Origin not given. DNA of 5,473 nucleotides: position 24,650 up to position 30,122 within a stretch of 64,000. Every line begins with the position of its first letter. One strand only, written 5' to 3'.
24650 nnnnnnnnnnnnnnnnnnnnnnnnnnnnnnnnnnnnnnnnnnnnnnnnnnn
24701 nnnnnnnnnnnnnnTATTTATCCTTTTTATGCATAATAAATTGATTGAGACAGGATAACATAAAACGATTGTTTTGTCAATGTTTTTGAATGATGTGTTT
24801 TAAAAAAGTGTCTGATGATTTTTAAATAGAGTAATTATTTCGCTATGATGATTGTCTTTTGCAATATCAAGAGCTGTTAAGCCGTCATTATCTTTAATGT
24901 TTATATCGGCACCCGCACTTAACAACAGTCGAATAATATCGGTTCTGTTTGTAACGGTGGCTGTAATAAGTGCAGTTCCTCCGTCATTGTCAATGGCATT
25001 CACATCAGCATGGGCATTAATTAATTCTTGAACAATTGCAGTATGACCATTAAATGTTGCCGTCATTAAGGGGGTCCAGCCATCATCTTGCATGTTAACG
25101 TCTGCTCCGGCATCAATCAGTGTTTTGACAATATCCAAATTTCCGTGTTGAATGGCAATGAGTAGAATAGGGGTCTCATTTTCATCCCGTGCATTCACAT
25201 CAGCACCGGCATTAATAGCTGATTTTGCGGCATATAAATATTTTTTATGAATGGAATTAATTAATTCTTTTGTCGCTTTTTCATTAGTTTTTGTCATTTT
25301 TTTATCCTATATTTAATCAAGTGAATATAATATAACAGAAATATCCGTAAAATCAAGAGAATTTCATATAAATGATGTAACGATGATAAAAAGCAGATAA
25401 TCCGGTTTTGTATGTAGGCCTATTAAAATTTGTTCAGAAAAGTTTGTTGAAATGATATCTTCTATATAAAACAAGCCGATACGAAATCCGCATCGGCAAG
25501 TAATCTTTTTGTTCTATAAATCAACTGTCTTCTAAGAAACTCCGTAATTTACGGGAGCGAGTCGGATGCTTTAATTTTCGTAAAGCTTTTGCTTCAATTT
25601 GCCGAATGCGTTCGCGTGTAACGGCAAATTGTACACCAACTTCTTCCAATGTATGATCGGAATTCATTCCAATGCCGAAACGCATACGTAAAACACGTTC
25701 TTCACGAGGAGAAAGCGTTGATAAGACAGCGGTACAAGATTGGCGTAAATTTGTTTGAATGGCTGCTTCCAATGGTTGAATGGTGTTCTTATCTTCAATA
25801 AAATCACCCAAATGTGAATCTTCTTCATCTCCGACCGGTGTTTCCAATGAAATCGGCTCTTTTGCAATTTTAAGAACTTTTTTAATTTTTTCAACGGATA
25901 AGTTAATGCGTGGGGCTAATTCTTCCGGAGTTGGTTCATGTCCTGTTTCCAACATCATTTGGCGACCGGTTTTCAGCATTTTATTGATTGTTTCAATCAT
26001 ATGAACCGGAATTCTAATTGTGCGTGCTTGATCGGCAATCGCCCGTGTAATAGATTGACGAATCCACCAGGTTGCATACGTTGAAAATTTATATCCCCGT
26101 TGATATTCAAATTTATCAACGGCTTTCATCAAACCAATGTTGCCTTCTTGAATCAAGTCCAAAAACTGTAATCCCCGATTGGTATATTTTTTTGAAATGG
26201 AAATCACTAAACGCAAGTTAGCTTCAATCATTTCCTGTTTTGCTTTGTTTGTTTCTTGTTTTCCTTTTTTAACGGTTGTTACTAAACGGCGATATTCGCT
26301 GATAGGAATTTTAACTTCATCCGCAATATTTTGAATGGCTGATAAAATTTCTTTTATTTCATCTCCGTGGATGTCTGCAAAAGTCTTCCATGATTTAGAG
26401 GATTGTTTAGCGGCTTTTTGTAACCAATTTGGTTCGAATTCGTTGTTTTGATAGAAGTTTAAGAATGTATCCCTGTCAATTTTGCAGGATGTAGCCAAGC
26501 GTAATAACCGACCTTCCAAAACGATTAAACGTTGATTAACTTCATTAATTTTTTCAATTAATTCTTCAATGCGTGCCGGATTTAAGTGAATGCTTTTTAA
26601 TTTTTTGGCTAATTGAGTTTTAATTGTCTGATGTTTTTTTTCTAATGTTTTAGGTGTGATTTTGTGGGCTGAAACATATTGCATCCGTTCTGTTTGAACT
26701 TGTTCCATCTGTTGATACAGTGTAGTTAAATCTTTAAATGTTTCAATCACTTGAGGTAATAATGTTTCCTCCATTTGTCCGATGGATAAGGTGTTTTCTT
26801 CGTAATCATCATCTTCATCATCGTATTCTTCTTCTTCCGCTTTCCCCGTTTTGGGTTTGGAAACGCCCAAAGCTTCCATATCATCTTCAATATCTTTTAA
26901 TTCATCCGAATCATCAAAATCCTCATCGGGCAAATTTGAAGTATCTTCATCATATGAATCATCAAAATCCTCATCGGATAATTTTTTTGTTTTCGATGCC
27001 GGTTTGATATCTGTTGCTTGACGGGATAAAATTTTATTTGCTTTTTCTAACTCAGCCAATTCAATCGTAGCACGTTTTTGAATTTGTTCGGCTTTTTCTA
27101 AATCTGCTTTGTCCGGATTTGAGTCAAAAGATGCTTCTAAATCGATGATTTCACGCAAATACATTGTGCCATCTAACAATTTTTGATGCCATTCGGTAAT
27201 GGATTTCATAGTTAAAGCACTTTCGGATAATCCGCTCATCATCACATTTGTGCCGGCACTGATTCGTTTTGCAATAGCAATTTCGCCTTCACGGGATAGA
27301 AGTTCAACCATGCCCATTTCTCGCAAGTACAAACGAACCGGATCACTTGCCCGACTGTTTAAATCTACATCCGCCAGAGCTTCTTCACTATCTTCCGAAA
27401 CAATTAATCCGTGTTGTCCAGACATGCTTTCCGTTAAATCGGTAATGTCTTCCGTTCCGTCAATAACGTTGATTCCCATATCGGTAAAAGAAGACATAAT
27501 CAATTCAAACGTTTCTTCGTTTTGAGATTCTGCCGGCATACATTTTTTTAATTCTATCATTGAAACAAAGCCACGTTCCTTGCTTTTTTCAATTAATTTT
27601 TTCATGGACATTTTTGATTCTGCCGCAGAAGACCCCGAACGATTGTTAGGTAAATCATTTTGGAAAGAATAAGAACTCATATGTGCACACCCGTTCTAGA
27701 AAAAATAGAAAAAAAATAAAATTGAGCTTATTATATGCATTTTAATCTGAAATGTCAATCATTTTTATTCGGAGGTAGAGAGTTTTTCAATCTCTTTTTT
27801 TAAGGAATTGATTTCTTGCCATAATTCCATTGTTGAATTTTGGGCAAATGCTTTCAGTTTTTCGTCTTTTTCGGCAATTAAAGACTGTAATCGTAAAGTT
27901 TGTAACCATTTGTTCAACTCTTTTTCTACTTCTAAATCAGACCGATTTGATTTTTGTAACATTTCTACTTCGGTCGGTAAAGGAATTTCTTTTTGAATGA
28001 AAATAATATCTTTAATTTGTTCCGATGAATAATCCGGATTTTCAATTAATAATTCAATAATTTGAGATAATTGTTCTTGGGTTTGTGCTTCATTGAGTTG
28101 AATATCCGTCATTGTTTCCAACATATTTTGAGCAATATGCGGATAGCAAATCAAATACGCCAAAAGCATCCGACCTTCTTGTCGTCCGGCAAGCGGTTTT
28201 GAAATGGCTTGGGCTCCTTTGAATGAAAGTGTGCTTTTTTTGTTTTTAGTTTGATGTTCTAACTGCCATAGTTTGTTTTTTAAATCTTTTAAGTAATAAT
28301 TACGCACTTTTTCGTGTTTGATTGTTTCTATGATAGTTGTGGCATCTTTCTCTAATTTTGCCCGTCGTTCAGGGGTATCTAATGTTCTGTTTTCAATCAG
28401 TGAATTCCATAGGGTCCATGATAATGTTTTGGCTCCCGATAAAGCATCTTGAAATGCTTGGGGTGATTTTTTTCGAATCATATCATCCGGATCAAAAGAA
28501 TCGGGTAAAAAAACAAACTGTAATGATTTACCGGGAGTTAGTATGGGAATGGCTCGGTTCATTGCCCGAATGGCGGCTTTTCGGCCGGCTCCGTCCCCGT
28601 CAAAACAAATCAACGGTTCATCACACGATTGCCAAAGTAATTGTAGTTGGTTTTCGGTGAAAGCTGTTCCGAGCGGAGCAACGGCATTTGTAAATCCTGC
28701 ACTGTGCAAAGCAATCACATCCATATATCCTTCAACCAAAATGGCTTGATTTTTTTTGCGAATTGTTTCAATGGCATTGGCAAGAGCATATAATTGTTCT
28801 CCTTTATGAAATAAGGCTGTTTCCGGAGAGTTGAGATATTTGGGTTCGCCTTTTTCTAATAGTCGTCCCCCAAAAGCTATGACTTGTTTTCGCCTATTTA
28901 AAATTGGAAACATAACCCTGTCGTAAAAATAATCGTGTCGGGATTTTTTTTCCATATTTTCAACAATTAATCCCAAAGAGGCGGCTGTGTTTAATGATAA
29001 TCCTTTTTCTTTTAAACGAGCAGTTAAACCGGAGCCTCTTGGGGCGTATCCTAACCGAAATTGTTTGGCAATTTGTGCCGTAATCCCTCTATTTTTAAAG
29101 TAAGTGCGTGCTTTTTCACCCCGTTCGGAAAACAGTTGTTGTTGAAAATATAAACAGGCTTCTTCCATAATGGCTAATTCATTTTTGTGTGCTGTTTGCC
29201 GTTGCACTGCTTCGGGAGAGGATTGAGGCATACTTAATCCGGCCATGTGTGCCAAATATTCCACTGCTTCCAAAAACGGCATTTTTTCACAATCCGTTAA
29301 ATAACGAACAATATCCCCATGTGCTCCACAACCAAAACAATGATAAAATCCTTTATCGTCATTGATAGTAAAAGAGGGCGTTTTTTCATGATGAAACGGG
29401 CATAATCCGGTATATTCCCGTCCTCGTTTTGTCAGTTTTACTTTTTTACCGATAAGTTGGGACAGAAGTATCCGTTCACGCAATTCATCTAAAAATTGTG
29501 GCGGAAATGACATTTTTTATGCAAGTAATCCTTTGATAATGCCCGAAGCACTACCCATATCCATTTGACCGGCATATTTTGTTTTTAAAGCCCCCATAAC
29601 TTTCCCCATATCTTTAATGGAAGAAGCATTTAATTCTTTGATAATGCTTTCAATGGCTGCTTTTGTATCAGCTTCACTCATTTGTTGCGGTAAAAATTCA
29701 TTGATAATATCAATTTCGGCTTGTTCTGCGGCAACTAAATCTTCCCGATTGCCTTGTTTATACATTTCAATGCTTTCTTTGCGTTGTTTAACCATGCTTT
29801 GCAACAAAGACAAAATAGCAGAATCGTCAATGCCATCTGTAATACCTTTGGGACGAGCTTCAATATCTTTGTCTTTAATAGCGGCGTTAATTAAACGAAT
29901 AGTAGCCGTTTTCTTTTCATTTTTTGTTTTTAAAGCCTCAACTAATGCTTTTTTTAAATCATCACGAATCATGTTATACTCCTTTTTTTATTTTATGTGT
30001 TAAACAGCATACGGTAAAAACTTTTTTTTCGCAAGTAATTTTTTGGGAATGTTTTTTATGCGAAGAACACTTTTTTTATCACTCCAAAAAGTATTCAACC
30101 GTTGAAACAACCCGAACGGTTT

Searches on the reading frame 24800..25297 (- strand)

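Call 30: search_protein_families(library=pfam, proteins=[window:24800-25297:-], max_evalue=0.001)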
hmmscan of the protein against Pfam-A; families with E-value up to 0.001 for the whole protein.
window:24800-25297:- (165 aa): 7 families
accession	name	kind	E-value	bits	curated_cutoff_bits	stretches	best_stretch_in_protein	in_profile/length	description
PF12796.13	Ank_2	-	5.2e-30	104.3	27.3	2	19-103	8-90/90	Ankyrin repeats (3 copies)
PF13637.12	Ank_4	-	6.5e-28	96.6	22.7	3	46-90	2-47/50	Ankyrin repeats (many copies)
PF00023.36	Ank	-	2.4e-27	93.9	21.1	3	72-104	1-33/33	Ankyrin repeat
PF13857.12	Ank_5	-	1.1e-21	77.1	27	3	60-113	1-56/56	Ankyrin repeats (many copies)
PF13606.12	Ank_3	-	1.3e-18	65.3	22.3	2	72-101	1-30/30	Ankyrin repeat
PF23745.1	ANK_LRRK2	-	4.5e-05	23.8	27.5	0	21-65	44-88/130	LRRK2 ANK repeat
PF24521.3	Ank_KRIT1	-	8e-05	22.8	80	0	75-151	48-130/149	KRIT1 ankyrin-repeats domain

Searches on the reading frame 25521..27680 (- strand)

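Call 30: search_protein_families(library=pfam, proteins=[window:25521-27680:-], max_evalue=0.001)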
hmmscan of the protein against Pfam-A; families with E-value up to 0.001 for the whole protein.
window:25521-27680:- (719 aa): 6 families
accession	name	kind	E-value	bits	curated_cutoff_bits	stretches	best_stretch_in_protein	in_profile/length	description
PF04546.19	Sigma70_ner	-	1.3e-30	107.4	29.7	1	157-452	4-209/210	Sigma-70, non-essential region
PF04539.22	Sigma70_r3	-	9.1e-27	93.4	25.3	1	563-638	1-76/78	Sigma-70 region 3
PF04542.20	Sigma70_r2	-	1.8e-22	79.4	24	1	484-554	1-71/71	Sigma-70 region 2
PF04545.22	Sigma70_r4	-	7.2e-18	64.3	24.1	1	652-705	1-50/50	Sigma-70, region 4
PF03979.19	Sigma70_r1_1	-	1.3e-12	47.9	22.5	1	22-97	3-75/81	Sigma-70 factor, region 1.1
PF00140.25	Sigma70_r1_2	-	1.1e-10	41.7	22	1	113-143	1-31/34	Sigma-70 factor, region 1.2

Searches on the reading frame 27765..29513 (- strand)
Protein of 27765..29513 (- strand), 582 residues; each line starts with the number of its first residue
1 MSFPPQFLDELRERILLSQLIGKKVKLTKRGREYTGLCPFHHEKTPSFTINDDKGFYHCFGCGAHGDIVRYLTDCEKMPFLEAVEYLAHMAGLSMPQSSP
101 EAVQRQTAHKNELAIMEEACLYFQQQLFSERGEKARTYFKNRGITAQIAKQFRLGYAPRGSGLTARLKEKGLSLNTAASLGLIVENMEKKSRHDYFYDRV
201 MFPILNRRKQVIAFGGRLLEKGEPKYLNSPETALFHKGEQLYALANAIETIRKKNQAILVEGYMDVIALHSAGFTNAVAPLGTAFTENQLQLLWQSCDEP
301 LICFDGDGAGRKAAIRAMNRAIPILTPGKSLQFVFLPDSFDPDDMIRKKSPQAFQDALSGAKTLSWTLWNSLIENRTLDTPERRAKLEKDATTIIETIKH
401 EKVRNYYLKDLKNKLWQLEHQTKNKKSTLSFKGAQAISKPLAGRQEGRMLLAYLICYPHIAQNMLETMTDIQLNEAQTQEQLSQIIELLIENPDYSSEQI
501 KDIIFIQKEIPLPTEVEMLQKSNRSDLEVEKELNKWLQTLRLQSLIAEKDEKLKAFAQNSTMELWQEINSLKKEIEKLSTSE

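Call 30: search_protein_families(library=pfam, proteins=[window:27765-29513:-], max_evalue=0.001)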
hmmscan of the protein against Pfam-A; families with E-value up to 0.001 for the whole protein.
window:27765-29513:- (582 aa): 6 families
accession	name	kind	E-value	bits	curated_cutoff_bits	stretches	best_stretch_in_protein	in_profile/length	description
PF08275.17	DNAG_N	-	7.9e-39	133.1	26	1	122-247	1-127/128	DNA primase catalytic core, N-terminal domain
PF01807.25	Zn_ribbon_DnaG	-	1.7e-34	118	24.9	1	5-98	3-96/98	CHC2 zinc finger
PF13662.12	Toprim_4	-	4.4e-19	68.9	25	1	256-320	2-73/85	Toprim domain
PF13155.12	Toprim_2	-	8.8e-18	64.9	22.1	1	258-345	1-87/88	Toprim-like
PF01751.28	Toprim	-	1.6e-12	47.8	23.1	1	257-321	2-80/96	Toprim domain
PF10410.14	DnaB_bind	-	2.9e-06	27.9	20.6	1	368-415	4-51/56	DnaB-helicase binding domain of primase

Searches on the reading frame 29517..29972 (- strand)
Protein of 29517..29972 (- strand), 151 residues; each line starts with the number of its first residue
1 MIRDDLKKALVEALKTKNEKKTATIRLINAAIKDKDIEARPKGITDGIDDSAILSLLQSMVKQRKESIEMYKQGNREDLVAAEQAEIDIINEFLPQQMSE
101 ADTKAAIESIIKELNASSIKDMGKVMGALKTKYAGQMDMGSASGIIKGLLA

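Call 30: search_protein_families(library=pfam, proteins=[window:29517-29972:-], max_evalue=0.001)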
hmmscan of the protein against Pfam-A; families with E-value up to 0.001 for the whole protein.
window:29517-29972:- (151 aa): 1 family
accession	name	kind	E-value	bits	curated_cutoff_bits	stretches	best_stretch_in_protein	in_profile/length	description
PF09424.15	YqeY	-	4.3e-46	157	27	1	4-150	2-143/143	Yqey-like protein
